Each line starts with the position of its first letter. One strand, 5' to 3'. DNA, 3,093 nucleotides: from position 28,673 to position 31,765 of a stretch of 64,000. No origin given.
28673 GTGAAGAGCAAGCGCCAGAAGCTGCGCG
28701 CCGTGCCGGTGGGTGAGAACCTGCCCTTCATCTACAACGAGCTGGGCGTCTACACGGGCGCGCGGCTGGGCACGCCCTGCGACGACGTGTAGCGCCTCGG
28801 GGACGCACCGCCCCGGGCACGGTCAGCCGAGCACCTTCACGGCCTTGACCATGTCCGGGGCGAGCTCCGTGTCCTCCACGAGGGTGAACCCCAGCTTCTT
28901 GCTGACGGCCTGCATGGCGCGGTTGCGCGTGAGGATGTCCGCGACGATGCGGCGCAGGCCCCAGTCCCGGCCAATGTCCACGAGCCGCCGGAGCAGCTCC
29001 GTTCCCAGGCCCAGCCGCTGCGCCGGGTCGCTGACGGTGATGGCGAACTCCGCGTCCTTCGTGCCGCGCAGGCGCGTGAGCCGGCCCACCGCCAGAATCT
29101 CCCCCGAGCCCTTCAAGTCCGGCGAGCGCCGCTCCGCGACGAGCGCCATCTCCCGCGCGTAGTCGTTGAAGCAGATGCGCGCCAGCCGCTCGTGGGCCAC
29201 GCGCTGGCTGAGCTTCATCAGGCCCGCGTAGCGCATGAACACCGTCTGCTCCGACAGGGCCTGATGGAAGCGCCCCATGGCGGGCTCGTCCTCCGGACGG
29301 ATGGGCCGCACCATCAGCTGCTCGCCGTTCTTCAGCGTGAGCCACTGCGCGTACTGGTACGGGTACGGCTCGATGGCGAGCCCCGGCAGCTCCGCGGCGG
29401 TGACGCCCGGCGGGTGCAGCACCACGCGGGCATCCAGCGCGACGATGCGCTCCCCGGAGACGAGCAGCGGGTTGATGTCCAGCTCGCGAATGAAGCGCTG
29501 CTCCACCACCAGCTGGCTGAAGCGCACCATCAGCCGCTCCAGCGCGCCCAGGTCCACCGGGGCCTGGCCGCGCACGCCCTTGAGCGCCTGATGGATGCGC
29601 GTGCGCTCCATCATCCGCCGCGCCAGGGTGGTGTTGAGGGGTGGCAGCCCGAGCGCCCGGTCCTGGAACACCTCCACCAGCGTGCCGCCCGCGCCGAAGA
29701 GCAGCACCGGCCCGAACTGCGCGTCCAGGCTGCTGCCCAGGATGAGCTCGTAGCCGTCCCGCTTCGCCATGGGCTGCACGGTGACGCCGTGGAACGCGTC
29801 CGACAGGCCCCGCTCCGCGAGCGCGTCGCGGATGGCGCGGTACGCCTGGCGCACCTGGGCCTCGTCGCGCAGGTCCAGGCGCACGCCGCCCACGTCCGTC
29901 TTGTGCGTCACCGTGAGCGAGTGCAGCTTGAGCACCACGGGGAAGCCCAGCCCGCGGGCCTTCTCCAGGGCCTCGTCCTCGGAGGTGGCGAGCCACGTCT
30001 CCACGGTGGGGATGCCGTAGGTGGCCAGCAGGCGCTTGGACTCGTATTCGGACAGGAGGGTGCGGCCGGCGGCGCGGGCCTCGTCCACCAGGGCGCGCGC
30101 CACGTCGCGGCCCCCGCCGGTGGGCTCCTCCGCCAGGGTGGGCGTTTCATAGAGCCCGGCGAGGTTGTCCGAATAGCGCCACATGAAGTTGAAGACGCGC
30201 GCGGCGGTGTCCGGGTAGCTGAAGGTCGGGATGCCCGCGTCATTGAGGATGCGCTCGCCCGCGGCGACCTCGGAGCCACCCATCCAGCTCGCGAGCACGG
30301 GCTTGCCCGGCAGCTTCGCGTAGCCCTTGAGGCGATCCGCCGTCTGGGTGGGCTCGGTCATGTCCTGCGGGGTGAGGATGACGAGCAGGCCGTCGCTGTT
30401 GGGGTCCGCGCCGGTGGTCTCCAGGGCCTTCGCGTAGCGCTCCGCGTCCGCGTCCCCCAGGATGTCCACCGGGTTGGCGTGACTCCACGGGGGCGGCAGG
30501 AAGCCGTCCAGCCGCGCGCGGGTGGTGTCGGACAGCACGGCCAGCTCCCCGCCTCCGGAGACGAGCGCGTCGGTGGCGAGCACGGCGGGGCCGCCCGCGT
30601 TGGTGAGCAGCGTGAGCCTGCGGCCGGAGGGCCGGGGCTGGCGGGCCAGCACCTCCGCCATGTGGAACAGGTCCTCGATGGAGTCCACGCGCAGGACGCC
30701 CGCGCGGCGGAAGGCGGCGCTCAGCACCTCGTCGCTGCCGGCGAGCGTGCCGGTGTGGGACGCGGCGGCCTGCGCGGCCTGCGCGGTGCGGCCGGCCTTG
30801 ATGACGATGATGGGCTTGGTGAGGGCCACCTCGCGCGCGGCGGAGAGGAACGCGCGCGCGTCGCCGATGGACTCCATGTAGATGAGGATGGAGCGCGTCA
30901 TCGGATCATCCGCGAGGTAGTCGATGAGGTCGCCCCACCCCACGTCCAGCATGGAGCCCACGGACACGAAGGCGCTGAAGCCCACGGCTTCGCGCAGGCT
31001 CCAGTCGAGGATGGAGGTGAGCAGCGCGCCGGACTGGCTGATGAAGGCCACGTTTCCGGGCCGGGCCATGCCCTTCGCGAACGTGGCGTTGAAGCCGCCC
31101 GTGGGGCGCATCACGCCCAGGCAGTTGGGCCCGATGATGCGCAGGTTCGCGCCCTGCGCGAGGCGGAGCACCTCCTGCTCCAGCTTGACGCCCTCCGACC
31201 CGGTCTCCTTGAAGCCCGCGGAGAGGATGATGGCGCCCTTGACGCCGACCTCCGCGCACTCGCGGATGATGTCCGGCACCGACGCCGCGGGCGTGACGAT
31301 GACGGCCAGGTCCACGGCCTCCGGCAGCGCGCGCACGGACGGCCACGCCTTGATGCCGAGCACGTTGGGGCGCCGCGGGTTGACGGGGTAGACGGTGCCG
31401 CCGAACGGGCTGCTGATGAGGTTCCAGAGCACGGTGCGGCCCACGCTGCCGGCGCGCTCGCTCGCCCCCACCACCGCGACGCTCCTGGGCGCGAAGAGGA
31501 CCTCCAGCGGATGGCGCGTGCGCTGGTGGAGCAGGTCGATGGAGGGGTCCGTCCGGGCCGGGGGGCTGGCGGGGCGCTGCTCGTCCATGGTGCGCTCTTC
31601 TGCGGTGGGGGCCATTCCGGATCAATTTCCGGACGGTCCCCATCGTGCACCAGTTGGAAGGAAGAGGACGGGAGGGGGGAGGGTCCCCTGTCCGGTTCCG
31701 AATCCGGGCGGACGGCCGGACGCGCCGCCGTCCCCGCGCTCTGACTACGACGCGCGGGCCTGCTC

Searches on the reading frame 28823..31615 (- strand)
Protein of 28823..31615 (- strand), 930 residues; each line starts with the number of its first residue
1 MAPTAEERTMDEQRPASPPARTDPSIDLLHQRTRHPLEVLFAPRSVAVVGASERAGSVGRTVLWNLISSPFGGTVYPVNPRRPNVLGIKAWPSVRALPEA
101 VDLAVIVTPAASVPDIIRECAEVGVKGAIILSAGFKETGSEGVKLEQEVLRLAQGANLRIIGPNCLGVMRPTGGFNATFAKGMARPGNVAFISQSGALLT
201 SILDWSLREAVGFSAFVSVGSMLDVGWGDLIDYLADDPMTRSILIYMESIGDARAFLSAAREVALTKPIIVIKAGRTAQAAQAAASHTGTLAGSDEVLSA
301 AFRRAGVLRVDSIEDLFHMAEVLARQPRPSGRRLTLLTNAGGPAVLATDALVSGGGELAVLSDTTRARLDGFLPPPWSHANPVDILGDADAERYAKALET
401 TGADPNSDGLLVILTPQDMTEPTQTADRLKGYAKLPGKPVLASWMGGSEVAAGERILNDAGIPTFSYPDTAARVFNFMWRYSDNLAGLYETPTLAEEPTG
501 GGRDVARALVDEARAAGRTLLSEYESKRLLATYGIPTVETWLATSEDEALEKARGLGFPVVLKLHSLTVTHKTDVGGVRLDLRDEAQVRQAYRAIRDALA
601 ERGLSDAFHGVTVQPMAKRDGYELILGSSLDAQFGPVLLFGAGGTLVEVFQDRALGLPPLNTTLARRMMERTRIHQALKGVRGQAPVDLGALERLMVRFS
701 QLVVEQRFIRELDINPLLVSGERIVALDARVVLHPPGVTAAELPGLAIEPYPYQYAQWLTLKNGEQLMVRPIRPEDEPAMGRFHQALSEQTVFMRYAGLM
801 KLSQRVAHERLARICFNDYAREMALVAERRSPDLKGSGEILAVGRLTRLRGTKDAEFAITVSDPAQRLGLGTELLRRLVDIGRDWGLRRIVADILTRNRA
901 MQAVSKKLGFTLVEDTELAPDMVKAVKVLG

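Call 49: search_protein_families(library=pfam, proteins=[window:28823-31615:-], max_evalue=0.001)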
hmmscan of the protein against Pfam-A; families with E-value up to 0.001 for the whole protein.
window:28823-31615:- (930 aa): 7 families
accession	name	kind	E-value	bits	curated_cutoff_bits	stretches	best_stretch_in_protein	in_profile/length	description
PF13549.11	ATP-grasp_5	-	2.1e-85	286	27.6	1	513-733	2-221/221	ATP-grasp domain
PF13607.11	Succ_CoA_lig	-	6.8e-57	191.5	27.4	1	186-323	1-138/138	Succinyl-CoA ligase like flavodoxin domain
PF13380.12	CoA_binding_2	-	1.6e-27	96.7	22.8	1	44-170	1-115/116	CoA binding domain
PF13302.13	Acetyltransf_3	-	5.4e-14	53.5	25.4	1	767-911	2-138/138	Acetyltransferase (GNAT) domain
PF02629.25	CoA_binding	-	1.3e-11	45.5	22.3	1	44-134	4-97/97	CoA binding domain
PF00583.31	Acetyltransf_1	-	1.4e-09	38.7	20.7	1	815-910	23-116/116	Acetyltransferase (GNAT) family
PF19045.5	Ligase_CoA_2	-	7e-08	33.1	23.7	1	336-468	3-140/162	Ligase-CoA domain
